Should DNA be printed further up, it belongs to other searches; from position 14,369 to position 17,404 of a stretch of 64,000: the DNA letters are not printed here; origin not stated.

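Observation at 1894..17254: Hybrid surface-polysaccharide locus: ABC (Wzm/Wzt-CBM) and Wzx/Wzy-like components together, two LtaS-like transferases, but no recognisable glycosyltransferases or priming transferase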

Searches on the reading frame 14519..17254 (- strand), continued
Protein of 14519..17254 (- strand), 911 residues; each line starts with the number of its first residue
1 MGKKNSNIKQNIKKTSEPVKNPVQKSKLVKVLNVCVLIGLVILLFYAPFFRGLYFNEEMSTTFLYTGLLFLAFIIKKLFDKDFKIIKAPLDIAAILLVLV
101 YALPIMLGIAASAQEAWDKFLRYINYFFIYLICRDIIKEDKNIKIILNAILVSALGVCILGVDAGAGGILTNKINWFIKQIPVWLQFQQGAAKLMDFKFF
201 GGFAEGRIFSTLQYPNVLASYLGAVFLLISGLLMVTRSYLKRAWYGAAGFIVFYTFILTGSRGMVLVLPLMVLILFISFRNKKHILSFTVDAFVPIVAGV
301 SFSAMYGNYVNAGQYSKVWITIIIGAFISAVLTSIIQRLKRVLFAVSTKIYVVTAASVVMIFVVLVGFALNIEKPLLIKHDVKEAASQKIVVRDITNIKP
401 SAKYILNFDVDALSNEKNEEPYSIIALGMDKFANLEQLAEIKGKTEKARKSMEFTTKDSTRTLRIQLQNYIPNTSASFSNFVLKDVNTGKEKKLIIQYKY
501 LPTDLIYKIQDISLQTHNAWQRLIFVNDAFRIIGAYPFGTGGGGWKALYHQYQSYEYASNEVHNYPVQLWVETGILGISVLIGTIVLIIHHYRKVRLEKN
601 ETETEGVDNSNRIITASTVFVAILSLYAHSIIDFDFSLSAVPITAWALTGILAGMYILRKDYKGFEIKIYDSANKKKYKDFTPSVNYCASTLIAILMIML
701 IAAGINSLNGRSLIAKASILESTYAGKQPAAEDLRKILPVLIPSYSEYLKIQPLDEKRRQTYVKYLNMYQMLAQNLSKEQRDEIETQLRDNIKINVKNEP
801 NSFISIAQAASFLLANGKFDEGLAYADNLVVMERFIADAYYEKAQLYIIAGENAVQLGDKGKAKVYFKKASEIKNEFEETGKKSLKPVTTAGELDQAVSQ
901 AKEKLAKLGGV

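Call 71: search_solved_structures(query=A3, max_evalue=1)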
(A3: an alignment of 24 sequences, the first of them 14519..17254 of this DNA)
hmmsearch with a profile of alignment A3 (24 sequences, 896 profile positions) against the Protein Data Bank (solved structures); distinct sequences matched with E-value up to 1: 166 (the best 60 are shown).
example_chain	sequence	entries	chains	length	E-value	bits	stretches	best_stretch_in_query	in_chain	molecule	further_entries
9qhb_A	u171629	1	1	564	1.3e-37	132.6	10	695-832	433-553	Engineered tetratricopeptide repeat protein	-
8bu0_A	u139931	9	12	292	2.4e-21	78.7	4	737-830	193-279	Consensus tetratricopeptide repeat protein | Crystal structure of an 8-repeat consensus TPR superhelix with Zinc. | Monomer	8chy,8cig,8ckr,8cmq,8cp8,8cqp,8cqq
9qhc_A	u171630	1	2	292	6.2e-19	70.7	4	738-823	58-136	Engineered tetratricopeptide repeat protein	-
7kw7_E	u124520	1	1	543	2.2e-13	52.4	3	728-821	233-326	Stress-induced-phosphoprotein 1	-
9qqu_A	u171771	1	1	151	2.1e-10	42.5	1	727-822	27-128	Stress-induced-phosphoprotein 1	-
8ch0_A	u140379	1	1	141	2.4e-10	42.3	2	736-824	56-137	Consensus tetratricopeptide repeat protein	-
2fo7_A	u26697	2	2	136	3.9e-10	41.6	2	737-824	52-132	SYNTHETIC CONSENSUS TPR PROTEIN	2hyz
7obi_A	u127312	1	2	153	1e-09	40.2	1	683-829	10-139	CTPR-rv4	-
9gzg_A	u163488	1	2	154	1.1e-09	40.1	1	688-833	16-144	Engineered CTPR protein with glutamic acids for conductivity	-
1na0_A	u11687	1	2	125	3.4e-09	38.5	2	736-832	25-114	designed protein CTPR3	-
4y6c_A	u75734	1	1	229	8.3e-09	37.2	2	723-827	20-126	ANSERINA PUTATIVE KINESIN LIGHT chain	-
3esk_A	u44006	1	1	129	2.5e-08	35.7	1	729-821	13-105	Stress-induced-phosphoprotein 1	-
3fp2_A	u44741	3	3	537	2.9e-08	35.4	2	692-794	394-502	TPR repeat-containing protein YHR117W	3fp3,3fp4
2nc9_A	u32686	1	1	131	3.2e-08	35.3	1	728-821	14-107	Stress-induced-phosphoprotein 1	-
1elr_A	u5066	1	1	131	3.3e-08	35.2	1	729-821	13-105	TPR2A-DOMAIN OF HOP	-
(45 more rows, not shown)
